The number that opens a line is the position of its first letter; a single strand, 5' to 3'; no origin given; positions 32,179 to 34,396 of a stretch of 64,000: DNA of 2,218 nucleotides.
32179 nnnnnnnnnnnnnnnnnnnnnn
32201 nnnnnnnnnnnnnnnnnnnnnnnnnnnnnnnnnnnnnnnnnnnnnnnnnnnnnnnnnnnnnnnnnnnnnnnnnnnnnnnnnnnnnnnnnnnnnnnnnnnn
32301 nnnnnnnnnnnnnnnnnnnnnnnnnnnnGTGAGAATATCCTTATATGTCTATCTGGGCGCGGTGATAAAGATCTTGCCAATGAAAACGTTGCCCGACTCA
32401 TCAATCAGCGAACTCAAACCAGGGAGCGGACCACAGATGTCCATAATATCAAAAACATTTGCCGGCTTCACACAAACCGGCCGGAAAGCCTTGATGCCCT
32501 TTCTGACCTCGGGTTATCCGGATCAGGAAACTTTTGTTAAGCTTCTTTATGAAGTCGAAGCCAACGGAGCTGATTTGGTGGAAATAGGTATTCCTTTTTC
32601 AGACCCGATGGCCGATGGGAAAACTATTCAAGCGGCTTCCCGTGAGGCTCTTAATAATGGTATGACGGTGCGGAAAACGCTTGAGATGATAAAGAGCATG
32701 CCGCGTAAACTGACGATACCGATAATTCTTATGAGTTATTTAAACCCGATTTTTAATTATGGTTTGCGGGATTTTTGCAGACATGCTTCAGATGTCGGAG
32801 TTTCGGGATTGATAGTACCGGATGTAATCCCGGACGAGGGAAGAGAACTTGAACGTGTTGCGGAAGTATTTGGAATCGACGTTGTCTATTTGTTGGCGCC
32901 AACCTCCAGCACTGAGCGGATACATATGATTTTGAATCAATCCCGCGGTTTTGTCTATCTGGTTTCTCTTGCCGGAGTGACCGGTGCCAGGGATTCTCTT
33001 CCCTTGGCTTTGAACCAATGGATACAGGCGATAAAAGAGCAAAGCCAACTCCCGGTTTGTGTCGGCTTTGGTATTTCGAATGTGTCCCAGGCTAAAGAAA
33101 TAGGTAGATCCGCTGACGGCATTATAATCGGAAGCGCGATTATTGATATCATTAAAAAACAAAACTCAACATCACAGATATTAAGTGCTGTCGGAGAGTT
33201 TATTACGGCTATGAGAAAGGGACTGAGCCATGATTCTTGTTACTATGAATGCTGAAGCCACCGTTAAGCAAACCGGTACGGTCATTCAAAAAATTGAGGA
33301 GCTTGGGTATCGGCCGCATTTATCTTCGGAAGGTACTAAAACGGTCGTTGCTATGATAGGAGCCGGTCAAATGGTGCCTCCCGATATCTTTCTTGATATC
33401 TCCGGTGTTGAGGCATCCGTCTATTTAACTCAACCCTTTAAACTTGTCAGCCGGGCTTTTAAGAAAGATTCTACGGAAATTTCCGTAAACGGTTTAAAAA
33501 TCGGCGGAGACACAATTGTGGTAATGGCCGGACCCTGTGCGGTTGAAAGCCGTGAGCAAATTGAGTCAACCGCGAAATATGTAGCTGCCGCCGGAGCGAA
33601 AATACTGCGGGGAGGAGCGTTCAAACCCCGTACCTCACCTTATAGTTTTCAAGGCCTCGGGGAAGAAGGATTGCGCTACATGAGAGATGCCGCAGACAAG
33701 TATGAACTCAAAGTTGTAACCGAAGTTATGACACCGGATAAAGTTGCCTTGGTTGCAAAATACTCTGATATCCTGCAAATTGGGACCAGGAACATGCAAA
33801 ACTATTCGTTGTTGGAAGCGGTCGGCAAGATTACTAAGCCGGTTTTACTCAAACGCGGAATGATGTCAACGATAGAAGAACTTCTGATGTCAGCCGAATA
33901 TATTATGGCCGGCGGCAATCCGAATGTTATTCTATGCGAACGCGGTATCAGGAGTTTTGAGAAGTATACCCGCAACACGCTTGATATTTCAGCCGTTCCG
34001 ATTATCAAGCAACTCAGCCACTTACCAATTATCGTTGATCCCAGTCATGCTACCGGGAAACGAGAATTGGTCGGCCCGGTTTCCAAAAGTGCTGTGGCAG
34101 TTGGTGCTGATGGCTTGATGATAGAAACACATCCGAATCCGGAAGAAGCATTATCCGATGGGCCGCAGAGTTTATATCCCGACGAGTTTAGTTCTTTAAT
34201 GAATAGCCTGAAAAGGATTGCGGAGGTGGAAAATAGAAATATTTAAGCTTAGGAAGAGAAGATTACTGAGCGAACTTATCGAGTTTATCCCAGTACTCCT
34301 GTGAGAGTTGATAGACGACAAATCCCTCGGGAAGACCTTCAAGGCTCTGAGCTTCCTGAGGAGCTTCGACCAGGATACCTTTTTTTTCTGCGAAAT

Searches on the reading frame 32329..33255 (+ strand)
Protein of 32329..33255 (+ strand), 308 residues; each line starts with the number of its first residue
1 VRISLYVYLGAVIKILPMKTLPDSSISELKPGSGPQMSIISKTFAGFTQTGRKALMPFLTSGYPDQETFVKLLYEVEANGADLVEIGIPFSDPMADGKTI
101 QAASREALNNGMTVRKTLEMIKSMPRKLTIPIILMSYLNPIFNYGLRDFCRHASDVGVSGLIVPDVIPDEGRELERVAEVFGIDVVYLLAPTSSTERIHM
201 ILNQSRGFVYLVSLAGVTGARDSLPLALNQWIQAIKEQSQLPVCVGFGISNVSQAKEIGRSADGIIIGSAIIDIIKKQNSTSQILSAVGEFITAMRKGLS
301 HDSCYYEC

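Call 52: search_protein_families(library=pfam, proteins=[window:32329-33255:+], max_evalue=0.00001)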
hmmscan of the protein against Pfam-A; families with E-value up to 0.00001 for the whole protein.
window:32329-33255:+ (308 aa): 1 family
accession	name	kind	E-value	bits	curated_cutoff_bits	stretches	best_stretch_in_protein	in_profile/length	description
PF00290.26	Trp_syntA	-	1.5e-83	280.1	27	1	44-297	1-256/259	Tryptophan synthase alpha chain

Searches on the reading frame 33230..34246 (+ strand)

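Call 52: search_protein_families(library=pfam, proteins=[window:33230-34246:+], max_evalue=0.00001)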
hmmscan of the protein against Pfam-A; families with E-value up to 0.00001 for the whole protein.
window:33230-34246:+ (338 aa): 3 families
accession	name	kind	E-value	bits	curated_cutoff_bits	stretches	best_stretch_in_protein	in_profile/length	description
PF00793.26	DAHP_synth_1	-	9.6e-82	274.3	25.5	1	88-328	9-262/270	DAHP synthetase I family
PF18152.6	DAHP_snth_FXD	-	2.9e-09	37.1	27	1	1-64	1-63/67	DAHP synthase ferredoxin-like domain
PF03102.20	NeuB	-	3.4e-08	33.7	22.1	1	143-333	53-235/241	NeuB family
